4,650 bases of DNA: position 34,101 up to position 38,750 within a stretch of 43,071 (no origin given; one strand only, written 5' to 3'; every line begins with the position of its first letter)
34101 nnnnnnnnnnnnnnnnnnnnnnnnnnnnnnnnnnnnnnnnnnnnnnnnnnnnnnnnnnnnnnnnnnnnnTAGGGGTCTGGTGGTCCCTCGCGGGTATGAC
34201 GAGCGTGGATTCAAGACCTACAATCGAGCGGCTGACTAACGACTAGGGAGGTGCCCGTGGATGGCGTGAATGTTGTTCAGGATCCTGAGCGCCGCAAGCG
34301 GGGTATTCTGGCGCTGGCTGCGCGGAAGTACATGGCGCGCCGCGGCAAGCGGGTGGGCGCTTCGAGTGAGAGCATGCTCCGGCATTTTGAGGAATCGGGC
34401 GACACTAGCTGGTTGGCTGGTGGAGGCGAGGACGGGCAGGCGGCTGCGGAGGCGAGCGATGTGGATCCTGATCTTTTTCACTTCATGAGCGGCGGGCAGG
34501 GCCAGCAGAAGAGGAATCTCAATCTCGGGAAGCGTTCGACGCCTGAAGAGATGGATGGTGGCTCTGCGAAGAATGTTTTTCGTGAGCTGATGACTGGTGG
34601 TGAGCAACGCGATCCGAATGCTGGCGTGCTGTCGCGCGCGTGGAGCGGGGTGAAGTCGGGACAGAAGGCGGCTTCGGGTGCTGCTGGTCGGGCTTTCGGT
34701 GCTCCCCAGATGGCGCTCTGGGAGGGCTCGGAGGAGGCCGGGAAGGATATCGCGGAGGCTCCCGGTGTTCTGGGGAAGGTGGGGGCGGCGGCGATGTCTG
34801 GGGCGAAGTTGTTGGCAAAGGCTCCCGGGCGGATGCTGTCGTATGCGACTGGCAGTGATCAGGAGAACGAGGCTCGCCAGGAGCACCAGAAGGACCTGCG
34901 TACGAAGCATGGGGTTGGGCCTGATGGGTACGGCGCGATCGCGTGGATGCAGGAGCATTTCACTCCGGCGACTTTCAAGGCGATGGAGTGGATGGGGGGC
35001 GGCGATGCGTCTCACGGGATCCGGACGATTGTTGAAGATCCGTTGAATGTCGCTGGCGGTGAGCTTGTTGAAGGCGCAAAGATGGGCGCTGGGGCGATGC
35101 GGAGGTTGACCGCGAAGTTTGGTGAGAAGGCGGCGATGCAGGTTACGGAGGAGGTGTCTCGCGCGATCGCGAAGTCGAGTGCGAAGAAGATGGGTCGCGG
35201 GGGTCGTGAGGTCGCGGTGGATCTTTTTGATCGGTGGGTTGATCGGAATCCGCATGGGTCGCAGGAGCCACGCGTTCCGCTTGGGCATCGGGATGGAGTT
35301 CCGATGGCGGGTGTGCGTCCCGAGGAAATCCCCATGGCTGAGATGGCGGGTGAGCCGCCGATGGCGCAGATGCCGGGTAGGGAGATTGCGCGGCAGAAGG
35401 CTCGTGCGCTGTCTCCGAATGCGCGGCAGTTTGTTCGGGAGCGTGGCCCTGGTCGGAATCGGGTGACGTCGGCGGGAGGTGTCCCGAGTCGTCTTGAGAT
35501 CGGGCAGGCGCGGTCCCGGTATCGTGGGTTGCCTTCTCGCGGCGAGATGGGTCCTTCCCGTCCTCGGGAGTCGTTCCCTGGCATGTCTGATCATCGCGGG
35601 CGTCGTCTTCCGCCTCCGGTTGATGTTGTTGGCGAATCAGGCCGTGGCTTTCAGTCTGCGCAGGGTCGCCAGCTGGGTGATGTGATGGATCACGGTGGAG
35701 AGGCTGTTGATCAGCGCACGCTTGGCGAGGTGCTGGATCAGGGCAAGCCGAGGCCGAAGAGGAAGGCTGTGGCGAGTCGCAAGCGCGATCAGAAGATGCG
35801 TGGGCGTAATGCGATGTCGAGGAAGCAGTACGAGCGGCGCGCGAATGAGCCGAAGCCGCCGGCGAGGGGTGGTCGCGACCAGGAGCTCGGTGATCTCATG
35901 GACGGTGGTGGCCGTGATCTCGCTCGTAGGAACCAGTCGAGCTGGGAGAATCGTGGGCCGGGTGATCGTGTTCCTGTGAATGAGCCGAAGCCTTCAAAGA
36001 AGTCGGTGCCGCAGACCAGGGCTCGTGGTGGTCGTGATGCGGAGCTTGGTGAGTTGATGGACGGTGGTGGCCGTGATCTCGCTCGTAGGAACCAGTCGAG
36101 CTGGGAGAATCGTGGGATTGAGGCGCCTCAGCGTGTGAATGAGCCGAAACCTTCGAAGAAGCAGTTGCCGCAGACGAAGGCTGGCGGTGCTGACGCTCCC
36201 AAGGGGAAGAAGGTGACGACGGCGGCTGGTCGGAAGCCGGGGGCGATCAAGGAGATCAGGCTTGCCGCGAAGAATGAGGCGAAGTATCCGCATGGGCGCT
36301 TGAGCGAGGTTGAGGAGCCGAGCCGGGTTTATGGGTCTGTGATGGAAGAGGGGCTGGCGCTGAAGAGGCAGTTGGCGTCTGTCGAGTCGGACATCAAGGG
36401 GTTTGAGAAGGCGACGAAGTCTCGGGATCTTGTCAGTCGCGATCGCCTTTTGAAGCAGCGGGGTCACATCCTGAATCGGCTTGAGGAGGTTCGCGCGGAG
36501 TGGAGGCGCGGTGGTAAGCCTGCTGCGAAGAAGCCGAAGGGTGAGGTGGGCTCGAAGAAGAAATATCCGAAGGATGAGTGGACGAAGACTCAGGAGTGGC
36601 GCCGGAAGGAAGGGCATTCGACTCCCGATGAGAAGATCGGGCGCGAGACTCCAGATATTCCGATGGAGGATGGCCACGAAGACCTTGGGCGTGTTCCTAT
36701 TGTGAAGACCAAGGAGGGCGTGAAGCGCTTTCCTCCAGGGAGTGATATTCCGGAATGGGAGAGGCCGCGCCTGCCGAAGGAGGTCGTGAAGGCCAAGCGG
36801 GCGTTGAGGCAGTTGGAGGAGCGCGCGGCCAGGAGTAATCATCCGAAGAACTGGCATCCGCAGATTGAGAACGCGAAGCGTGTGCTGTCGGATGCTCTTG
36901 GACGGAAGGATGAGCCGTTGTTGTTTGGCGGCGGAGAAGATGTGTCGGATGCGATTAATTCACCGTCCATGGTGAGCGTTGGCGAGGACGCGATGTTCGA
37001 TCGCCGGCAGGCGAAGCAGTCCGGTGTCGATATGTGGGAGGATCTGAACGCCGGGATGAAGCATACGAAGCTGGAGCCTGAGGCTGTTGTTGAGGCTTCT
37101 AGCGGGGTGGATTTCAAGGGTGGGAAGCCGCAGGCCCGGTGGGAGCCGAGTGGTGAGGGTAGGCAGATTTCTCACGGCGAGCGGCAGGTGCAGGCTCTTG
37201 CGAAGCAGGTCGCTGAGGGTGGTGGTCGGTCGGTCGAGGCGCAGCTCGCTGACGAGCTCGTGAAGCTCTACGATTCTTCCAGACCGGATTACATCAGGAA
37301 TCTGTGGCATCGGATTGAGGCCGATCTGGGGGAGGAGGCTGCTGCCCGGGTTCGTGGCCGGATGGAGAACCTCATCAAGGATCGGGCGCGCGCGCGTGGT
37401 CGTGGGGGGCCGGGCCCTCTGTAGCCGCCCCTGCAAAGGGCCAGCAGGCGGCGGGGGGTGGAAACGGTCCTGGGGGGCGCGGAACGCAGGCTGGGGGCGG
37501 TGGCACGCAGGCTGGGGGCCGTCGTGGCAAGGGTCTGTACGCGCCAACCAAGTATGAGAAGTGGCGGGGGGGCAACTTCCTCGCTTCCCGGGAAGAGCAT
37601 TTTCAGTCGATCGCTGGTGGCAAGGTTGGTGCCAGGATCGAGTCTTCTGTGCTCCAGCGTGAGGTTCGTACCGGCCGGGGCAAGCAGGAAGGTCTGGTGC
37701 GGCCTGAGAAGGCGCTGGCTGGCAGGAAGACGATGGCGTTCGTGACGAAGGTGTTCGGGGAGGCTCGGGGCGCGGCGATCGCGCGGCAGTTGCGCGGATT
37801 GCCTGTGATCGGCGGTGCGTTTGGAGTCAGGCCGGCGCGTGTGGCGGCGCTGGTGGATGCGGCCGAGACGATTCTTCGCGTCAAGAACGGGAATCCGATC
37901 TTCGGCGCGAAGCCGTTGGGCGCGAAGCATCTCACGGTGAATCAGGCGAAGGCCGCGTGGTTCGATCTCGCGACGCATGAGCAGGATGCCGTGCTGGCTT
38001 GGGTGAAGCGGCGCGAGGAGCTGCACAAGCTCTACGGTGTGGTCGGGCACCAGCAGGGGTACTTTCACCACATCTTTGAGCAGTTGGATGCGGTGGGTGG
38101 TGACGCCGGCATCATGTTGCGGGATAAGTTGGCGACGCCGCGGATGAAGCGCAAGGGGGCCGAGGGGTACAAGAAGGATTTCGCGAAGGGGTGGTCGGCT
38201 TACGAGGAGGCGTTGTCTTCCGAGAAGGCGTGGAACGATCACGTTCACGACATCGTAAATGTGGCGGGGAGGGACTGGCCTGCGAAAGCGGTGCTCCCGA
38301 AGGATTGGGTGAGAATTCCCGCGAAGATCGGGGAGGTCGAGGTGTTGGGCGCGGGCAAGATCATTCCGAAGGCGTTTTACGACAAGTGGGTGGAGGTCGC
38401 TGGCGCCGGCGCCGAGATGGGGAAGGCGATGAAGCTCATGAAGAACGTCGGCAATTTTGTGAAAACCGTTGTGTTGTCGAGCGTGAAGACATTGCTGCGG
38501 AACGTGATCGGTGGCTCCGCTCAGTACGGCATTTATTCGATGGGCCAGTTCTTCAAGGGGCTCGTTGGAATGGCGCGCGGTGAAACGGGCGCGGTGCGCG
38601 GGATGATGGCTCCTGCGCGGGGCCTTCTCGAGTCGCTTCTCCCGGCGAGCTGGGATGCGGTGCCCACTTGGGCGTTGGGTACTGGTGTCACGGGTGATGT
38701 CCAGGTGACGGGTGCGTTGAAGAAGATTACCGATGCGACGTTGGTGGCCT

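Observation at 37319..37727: The -1 frame is open and coding-like across the stop of the 1057-aa ORF, with no start codon for 225 nt: possible frameshift fusion into a protein of about 2000 aa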

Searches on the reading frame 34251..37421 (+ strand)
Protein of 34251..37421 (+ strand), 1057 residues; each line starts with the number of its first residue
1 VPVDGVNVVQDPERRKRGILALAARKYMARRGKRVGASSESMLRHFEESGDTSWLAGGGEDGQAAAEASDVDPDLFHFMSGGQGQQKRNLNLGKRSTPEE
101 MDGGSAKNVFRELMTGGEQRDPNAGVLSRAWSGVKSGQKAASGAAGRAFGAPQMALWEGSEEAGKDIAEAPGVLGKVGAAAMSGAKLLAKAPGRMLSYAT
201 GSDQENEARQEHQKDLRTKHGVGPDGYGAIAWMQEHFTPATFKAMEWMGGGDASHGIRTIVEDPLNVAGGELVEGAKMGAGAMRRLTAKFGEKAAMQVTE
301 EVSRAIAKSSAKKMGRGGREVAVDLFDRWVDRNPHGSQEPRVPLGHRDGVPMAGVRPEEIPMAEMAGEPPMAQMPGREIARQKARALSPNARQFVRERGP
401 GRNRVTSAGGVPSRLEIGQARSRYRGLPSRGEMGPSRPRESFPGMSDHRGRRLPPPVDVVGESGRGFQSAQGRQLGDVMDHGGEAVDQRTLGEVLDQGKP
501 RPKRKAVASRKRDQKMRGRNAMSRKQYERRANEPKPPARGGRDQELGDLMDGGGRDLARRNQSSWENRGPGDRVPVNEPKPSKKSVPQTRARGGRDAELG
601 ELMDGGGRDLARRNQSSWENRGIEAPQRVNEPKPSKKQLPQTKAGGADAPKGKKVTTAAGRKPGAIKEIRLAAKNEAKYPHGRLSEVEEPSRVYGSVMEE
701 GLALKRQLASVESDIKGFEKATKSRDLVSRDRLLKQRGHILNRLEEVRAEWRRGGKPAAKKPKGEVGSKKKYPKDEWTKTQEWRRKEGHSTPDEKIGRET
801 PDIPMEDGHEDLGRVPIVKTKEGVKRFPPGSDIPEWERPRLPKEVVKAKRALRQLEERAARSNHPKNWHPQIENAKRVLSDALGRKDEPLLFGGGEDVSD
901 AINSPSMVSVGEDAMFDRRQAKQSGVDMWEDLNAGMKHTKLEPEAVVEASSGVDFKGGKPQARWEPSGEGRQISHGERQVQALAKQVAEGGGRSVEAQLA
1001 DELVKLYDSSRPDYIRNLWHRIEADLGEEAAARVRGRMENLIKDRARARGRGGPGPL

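Call 7: search_protein_families(library=pfam, proteins=[window:34251-37421:+], max_evalue=0.01)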
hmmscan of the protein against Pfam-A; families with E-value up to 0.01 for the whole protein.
window:34251-37421:+ (1057 aa): 0 families

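Call 8: search_protein_families(library=phrogs, proteins=[window:34251-37421:+], max_evalue=0.01)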
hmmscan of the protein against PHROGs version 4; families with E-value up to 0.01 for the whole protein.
window:34251-37421:+ (1057 aa): 0 families

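Call 10: find_related_loci(query=window:34251-37421:+, collection=viral_contigs, flank=6000)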
Query window:34251-37421:+ (1057 aa) in viral_contigs; peptide patterns used: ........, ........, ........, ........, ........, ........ (x = any residue, [..] = any of these).
2 stretches matched a pattern, but none encodes a relative of the query by tblastn (E <= 1e-3).

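Call 61: list_cluster_members(proteins=[P0001, window:34251-37421:+, P0002, P0004])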
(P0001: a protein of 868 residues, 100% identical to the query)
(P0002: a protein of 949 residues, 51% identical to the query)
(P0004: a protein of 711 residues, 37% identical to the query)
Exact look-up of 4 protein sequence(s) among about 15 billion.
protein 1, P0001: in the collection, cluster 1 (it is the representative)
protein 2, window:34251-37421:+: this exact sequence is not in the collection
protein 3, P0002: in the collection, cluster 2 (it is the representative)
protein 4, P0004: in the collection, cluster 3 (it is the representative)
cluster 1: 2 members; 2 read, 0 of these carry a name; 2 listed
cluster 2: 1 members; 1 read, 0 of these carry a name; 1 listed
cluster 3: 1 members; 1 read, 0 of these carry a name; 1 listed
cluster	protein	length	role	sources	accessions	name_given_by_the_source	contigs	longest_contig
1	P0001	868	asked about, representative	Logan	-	-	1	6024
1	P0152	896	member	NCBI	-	-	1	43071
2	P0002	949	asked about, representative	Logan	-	-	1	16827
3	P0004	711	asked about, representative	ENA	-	-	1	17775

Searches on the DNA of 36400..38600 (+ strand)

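Call 6: search_dna_similar(query=window:36400-38600:+, collection=phages, mode=near, max_rows=30)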
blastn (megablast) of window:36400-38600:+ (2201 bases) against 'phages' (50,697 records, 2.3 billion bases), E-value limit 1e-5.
No match.

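Call 79: search_rna_families(source=window, start=37300, end=37600, threshold=evalue, max_evalue=10)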
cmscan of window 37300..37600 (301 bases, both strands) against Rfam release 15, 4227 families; matches with E-value up to 10: 0.
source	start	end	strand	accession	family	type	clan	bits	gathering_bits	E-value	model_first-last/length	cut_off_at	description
